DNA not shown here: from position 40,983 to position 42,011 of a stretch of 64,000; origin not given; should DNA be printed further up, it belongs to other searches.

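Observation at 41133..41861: Homoisocitrate/isopropylmalate dehydrogenase paralog next to the lysine operon has lost about 120-150 central residues in frame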

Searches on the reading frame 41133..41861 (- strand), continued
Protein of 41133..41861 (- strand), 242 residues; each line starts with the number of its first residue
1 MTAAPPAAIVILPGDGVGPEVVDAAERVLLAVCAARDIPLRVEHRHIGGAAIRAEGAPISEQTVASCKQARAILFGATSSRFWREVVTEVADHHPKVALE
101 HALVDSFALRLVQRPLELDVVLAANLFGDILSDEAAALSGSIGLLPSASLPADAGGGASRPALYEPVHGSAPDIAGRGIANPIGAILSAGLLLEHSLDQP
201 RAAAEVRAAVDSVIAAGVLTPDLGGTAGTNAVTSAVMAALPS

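Call 28: search_solved_structures(query=P0002, max_evalue=1e-30, show_alignments=2)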
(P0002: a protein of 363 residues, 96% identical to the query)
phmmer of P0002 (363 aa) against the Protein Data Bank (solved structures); distinct sequences matched with E-value up to 1e-30: 53.
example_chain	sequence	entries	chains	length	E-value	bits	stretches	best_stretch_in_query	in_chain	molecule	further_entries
3u1h_A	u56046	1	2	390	2e-102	346.3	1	8-360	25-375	3-isopropylmalate dehydrogenase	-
3vmk_A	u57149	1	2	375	3.5e-98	332.4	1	9-345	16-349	3-isopropylmalate dehydrogenase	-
2ayq_A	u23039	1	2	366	6e-98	331.6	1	9-349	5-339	3-ISOPROPYLMALATE DEHYDROGENASE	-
1v53_A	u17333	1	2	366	6e-98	331.6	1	9-349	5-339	3-isopropylmalate dehydrogenase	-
1dr0_A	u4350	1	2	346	1.8e-97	330.1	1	9-360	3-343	3-ISOPROPYLMALATE DEHYDROGENASE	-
1dpz_A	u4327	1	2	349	2.4e-97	329.7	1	9-359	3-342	3-ISOPROPYLMALATE DEHYDROGENASE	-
1osj_A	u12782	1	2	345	2.4e-97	329.6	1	9-359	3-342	3-ISOPROPYLMALATE DEHYDROGENASE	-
1v5b_A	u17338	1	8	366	3.3e-97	329.2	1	9-349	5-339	3-isopropylmalate dehydrogenase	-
3vml_A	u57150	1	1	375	5.1e-97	328.6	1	9-346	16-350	3-isopropylmalate dehydrogenase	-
1dr8_A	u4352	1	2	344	5.2e-97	328.5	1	9-357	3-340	3-ISOPROPYLMALATE DEHYDROGENASE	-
1gc8_A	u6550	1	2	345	6.5e-97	328.2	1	9-359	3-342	3-ISOPROPYLMALATE DEHYDROGENASE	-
1g2u_A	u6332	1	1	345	6.7e-97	328.2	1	9-359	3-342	3-ISOPROPYLMALATE DEHYDROGENASE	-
2y3z_A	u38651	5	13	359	1.3e-96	327.3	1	8-360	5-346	3-ISOPROPYLMALATE DEHYDROGENASE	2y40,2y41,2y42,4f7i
1hex_A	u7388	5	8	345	1.4e-96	327.1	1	9-359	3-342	3-ISOPROPYLMALATE DEHYDROGENASE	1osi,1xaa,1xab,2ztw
3vkz_A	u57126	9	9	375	1.8e-96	326.8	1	9-346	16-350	3-isopropylmalate dehydrogenase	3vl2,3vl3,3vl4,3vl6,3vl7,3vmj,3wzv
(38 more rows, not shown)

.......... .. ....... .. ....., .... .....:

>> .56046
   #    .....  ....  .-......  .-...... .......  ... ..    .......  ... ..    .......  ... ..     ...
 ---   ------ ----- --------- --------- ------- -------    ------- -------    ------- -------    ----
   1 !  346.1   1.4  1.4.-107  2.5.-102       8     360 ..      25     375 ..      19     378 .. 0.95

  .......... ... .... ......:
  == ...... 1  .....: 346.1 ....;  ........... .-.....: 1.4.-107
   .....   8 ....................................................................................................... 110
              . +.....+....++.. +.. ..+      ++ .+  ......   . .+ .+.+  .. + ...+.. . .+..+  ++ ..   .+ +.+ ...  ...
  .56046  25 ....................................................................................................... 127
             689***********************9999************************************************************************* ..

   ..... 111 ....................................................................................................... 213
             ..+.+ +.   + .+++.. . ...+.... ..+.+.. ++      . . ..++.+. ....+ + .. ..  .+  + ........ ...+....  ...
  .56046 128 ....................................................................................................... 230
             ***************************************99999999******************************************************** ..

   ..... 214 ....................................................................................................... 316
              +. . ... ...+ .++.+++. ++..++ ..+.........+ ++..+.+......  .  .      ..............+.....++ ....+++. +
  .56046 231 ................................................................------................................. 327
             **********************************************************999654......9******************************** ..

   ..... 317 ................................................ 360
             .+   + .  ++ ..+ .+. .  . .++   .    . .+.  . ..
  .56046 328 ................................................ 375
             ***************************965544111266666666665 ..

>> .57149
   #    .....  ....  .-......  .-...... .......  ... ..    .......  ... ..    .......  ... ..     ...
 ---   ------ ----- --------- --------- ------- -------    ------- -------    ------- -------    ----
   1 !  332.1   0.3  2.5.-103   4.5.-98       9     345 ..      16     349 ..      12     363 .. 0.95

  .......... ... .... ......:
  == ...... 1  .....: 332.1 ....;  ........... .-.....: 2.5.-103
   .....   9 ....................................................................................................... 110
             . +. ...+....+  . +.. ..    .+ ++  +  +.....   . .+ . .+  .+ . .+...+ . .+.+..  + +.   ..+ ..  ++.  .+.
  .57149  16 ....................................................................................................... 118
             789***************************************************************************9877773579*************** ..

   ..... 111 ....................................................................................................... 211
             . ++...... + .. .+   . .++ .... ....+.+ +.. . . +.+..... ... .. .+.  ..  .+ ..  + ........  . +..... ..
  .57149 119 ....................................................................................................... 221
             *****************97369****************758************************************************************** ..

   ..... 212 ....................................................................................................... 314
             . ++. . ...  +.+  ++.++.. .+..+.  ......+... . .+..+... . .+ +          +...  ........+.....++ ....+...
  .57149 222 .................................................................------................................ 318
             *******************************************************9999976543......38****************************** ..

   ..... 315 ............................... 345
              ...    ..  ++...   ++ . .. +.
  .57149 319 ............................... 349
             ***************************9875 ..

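Call 29: search_protein_families(library=ncbifam, proteins=[P0002, P0111, P0066, L085:1-555:+], max_evalue=1e-20)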
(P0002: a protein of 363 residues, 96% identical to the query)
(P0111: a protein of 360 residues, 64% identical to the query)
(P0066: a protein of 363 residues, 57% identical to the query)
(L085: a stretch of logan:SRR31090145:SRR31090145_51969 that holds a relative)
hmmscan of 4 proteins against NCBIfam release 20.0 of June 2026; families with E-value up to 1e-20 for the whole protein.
P0002 (363 aa): 15 families
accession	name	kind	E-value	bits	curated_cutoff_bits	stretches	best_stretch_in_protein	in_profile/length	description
TIGR00169.1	leuB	equivalog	6e-127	423.5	353.2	1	9-358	2-346/349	3-isopropylmalate dehydrogenase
TIGR02088.1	LEU3_arch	subfamily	9.5e-81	271.5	409.8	1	9-357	1-323/324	isopropylmalate/isohomocitrate dehydrogenases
TIGR02089.1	TTC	equivalog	6e-80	268.8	470.4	1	9-361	6-352/352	tartrate dehydrogenase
NF006048.0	PRK08194.1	equivalog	3.3e-75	253.4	501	1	7-361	4-349/352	tartrate dehydrogenase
NF002898.0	PRK03437.1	equivalog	2.2e-74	250.8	393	1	7-361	5-345/347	3-isopropylmalate dehydrogenase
NF040626.1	AksF2_Meth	equivalog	7.7e-71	239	540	1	8-361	3-330/333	homoisocitrate dehydrogenase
NF040855.1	iso_homocit_dh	equivalog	8.1e-71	239.1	680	1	9-358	4-316/345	isocitrate--homoisocitrate dehydrogenase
NF040619.1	AksF_Meth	equivalog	7.6e-63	212.7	500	1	9-356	4-342/343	homoisocitrate dehydrogenase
NF006529.0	PRK08997.1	equivalog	5.5e-62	209.7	510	1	7-360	4-334/335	isocitrate dehydrogenase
NF006673.0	PRK09222.1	equivalog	1.1e-51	176.4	509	1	7-358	5-338/482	NADP-dependent isocitrate dehydrogenase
TIGR00175.1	mito_nad_idh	equivalog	3.4e-46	158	432.4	1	6-360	3-333/334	isocitrate dehydrogenase (NAD(+))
TIGR02924.1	ICDH_alpha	equivalog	3.3e-42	145.1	561.35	1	9-346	3-316/473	isocitrate dehydrogenase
TIGR00183.1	prok_nadp_idh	equivalog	4e-26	91.8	567.3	0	213-348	270-397/417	isocitrate dehydrogenase (NADP(+))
NF005425.0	PRK07006.1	equivalog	8.4e-26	90.7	490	0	210-345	267-394/416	NADP-dependent isocitrate dehydrogenase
NF005036.0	PRK06451.1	equivalog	1.1e-25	90.2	484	0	217-350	267-392/412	NADP-dependent isocitrate dehydrogenase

P0111 (360 aa): 15 families
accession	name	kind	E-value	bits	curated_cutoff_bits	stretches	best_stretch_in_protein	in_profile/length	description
TIGR00169.1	leuB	equivalog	2e-132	441.4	353.2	1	5-345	2-346/349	3-isopropylmalate dehydrogenase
TIGR02088.1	LEU3_arch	subfamily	5.4e-80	269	409.8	1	5-344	1-323/324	isopropylmalate/isohomocitrate dehydrogenases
NF002898.0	PRK03437.1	equivalog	1.3e-73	248.3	393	1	4-348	6-345/347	3-isopropylmalate dehydrogenase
NF040626.1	AksF2_Meth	equivalog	5.9e-73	246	540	1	4-348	3-330/333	homoisocitrate dehydrogenase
TIGR02089.1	TTC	equivalog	2.6e-72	243.6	470.4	1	2-348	3-352/352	tartrate dehydrogenase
NF006048.0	PRK08194.1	equivalog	1.4e-66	225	501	1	3-349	4-350/352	tartrate dehydrogenase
NF040619.1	AksF_Meth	equivalog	6e-66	222.9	500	1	5-343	4-342/343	homoisocitrate dehydrogenase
NF040855.1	iso_homocit_dh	equivalog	3.4e-61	207.4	680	1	4-346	3-317/345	isocitrate--homoisocitrate dehydrogenase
NF006529.0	PRK08997.1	equivalog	9e-59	199.1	510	1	4-347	5-334/335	isocitrate dehydrogenase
NF006673.0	PRK09222.1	equivalog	5.7e-53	180.6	509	1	4-345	6-338/482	NADP-dependent isocitrate dehydrogenase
TIGR00175.1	mito_nad_idh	equivalog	3.3e-47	161.3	432.4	1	3-347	4-333/334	isocitrate dehydrogenase (NAD(+))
TIGR02924.1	ICDH_alpha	equivalog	1.9e-43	149.3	561.35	1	9-331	7-314/473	isocitrate dehydrogenase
TIGR00183.1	prok_nadp_idh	equivalog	5.7e-29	101.2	567.3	0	211-332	275-394/417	isocitrate dehydrogenase (NADP(+))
NF005036.0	PRK06451.1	equivalog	7.1e-26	90.9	484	0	212-340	269-395/412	NADP-dependent isocitrate dehydrogenase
NF005425.0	PRK07006.1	equivalog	7.6e-26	90.8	490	0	212-331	276-393/416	NADP-dependent isocitrate dehydrogenase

P0066 (363 aa): 15 families
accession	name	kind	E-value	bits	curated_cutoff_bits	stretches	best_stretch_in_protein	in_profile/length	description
TIGR00169.1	leuB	equivalog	2.7e-141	470.7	353.2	1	4-350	1-347/349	3-isopropylmalate dehydrogenase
TIGR02088.1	LEU3_arch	subfamily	4.6e-83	279.1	409.8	1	5-348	1-323/324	isopropylmalate/isohomocitrate dehydrogenases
NF002898.0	PRK03437.1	equivalog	1.2e-75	255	393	1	6-352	8-345/347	3-isopropylmalate dehydrogenase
NF040626.1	AksF2_Meth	equivalog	3.2e-72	243.6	540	1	4-353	3-331/333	homoisocitrate dehydrogenase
TIGR02089.1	TTC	equivalog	2e-71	240.8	470.4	1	5-350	6-350/352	tartrate dehydrogenase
NF040619.1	AksF_Meth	equivalog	2.1e-68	230.9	500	1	5-346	4-341/343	homoisocitrate dehydrogenase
NF006048.0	PRK08194.1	equivalog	7.6e-67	225.9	501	1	4-353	5-350/352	tartrate dehydrogenase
NF040855.1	iso_homocit_dh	equivalog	2.7e-63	214.3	680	1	5-351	4-318/345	isocitrate--homoisocitrate dehydrogenase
NF006529.0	PRK08997.1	equivalog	9.9e-62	208.8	510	1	5-349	6-332/335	isocitrate dehydrogenase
NF006673.0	PRK09222.1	equivalog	8.2e-53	180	509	1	7-338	9-321/482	NADP-dependent isocitrate dehydrogenase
TIGR00175.1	mito_nad_idh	equivalog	4.3e-46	157.6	432.4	1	5-349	6-331/334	isocitrate dehydrogenase (NAD(+))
TIGR02924.1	ICDH_alpha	equivalog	1.7e-44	152.7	561.35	1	10-335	8-314/473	isocitrate dehydrogenase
NF005036.0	PRK06451.1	equivalog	1.2e-26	93.4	484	0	211-340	264-391/412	NADP-dependent isocitrate dehydrogenase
TIGR00183.1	prok_nadp_idh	equivalog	1.3e-25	90.1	567.3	0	193-335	255-393/417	isocitrate dehydrogenase (NADP(+))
NF005425.0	PRK07006.1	equivalog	1.9e-23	82.9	490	0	213-332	273-390/416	NADP-dependent isocitrate dehydrogenase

L085:1-555:+ (185 aa): 2 families
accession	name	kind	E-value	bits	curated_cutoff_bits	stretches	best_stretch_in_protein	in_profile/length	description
NF002458.0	PRK01641.1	subfamily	4.3e-69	232.1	167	1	1-177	23-199/202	3-isopropylmalate dehydratase small subunit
TIGR00171.1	leuD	equivalog_domain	8.5e-59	198.6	116.25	1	1-160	23-184/188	3-isopropylmalate dehydratase small subunit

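Call 49: predict_structure(alignment_id=A3)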
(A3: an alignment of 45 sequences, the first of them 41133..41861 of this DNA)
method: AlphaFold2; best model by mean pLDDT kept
length: 242 residues; sequences in the alignment: 45
mean_pLDDT: 81.6   pTM: 0.76
mean pLDDT of the five models: 81.6, 76.7, 74.9, 74.8, 72.9
residues with pLDDT >= 90: 115; 70-90: 65; 50-70: 43; < 50: 19
segments of 3 or more residues with pLDDT < 50: 79-81, 120-128, 138-140
pLDDT, mean of each block of 10 residues (from residue 1): 89 83 95 97 92 91 94 73 68 87 69 64 44 50 69 68 73 80 93 95 97 96 92 98 87
secondary structure, 60 per line:
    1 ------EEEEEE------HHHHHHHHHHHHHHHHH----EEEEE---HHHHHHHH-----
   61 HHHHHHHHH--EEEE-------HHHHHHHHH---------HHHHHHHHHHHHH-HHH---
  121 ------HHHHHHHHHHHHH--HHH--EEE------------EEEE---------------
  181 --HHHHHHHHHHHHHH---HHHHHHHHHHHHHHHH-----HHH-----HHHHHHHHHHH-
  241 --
elements in order: E7-12 H19-35 E40-44 H48-55 H61-69 E72-75 H83-91 H101-113 H127-139 E147-149 E162-165 H183-196 H200-215 H229-239

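Call 50: predict_structure(alignment_id=A4)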
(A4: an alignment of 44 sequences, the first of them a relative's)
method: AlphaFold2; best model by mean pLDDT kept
length: 363 residues; sequences in the alignment: 44
mean_pLDDT: 92.4   pTM: 0.92
mean pLDDT of the five models: 92.4, 92.2, 91.6, 91.4, 89.2
residues with pLDDT >= 90: 286; 70-90: 61; 50-70: 16; < 50: 0
segments of 3 or more residues with pLDDT < 50: none
pLDDT, mean of each block of 10 residues (from residue 1): 87 86 97 97 96 95 96 92 87 90 93 95 93 94 72 94 89 96 97 94 97 98 96 96 91 90 94 73 88 83 97 96 98 98 96 98 86
secondary structure, 60 per line:
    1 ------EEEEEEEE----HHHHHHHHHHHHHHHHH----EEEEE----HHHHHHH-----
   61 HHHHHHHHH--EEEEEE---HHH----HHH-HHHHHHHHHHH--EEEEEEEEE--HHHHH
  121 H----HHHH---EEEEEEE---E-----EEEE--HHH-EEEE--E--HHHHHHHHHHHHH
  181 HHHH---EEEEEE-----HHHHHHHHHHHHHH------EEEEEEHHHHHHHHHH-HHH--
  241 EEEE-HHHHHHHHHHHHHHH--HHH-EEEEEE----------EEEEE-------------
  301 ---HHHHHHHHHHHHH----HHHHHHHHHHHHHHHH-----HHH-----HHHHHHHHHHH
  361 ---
elements in order: E7-14 H19-35 E40-44 H49-55 H61-69 E72-77 H92-102 E105-113 H116-121 H126-129 E133-139 E149-152 E159-162 H168-184 E188-193 H199-212 E219-224 H225-234 E241-244 H246-260 E267-272 E283-287 H304-316 H321-336 H350-360
